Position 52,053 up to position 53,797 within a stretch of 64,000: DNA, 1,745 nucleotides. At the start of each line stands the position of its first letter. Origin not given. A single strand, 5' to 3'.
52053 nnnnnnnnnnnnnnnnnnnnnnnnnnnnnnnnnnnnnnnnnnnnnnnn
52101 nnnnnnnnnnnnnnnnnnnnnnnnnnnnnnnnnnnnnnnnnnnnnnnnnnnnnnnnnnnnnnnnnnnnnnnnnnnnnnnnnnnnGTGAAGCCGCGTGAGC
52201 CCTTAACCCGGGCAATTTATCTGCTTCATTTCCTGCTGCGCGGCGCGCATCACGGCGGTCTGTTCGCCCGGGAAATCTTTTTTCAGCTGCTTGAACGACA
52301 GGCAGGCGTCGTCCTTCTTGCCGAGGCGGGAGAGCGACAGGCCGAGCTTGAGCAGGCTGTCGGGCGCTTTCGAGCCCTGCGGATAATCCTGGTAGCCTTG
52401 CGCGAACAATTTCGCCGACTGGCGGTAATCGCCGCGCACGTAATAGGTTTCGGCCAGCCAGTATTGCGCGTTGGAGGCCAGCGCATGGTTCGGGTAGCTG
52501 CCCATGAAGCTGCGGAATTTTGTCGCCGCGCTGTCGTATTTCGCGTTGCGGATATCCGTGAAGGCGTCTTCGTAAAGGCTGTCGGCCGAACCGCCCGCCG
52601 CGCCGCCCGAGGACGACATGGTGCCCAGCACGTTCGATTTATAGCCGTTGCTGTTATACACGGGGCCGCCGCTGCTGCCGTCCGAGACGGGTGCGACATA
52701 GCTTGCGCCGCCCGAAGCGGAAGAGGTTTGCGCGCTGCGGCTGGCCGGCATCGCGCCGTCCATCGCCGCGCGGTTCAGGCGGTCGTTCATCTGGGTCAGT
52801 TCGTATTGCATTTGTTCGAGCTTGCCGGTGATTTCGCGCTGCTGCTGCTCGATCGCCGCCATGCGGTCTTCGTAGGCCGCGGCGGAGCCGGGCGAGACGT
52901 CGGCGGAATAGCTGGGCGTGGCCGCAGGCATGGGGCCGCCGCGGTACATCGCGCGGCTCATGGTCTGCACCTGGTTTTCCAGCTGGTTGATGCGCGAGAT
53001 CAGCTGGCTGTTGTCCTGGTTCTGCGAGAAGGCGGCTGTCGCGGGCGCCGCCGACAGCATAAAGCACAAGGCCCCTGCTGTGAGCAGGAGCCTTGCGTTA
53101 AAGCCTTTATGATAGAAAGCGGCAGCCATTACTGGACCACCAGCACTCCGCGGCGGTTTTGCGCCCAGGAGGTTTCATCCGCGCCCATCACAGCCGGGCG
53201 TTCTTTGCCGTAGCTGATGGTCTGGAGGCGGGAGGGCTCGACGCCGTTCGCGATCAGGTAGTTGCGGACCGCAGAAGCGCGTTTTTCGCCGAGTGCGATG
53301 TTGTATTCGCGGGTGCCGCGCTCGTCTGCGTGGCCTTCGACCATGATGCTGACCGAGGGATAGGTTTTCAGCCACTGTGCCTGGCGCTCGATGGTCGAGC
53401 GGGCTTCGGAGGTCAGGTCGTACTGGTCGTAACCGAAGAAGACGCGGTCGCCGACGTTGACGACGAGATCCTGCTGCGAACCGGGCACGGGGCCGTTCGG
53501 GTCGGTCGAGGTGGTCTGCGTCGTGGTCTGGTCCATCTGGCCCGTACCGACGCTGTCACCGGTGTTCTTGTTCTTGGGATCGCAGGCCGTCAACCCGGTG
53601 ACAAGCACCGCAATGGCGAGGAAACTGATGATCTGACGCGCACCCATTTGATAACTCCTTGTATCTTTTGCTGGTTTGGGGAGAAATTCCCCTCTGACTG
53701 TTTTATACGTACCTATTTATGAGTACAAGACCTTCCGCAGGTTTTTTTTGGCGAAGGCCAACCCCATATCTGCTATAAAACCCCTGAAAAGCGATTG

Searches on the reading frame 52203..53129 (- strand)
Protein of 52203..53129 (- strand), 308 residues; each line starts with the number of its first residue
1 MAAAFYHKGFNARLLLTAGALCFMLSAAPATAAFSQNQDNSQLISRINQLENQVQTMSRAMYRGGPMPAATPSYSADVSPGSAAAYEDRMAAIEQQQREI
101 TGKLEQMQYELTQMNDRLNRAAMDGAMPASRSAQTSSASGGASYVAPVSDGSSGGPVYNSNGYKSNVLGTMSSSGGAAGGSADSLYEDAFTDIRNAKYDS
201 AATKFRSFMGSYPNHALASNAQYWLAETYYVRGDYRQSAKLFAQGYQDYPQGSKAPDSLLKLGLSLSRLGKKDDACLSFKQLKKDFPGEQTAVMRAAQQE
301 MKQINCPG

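Call 12: search_protein_families(library=pfam, proteins=[window:52203-53129:-], max_evalue=0.001)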
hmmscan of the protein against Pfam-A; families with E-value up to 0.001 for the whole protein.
window:52203-53129:- (308 aa): 5 families
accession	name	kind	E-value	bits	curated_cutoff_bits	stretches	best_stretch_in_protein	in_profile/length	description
PF13174.12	TPR_6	-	3.4e-12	46.6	26.3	1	257-287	1-31/33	Tetratricopeptide repeat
PF13432.12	TPR_16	-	3.5e-06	27.8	32.7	0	194-252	9-64/65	Tetratricopeptide repeat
PF07719.23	TPR_2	-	4.6e-06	26.8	27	0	221-250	3-32/34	Tetratricopeptide repeat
PF13525.12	YfiO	-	6e-06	26.6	25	1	182-264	5-87/203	Outer membrane lipoprotein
PF13428.12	TPR_14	-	4.3e-05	24.2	23.5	0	220-251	2-33/44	Tetratricopeptide repeat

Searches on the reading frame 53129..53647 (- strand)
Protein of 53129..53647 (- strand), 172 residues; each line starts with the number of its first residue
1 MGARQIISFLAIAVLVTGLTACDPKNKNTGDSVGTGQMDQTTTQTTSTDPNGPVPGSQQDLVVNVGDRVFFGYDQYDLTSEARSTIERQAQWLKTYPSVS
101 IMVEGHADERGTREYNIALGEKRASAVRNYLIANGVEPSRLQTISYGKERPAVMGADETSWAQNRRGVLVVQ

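Call 12: search_protein_families(library=pfam, proteins=[window:53129-53647:-], max_evalue=0.001)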
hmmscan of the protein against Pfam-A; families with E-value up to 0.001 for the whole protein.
window:53129-53647:- (172 aa): 1 family
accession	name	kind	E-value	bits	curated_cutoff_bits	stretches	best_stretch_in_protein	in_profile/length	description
PF00691.25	OmpA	-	4.9e-23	81.8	27.2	1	70-165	1-98/98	OmpA family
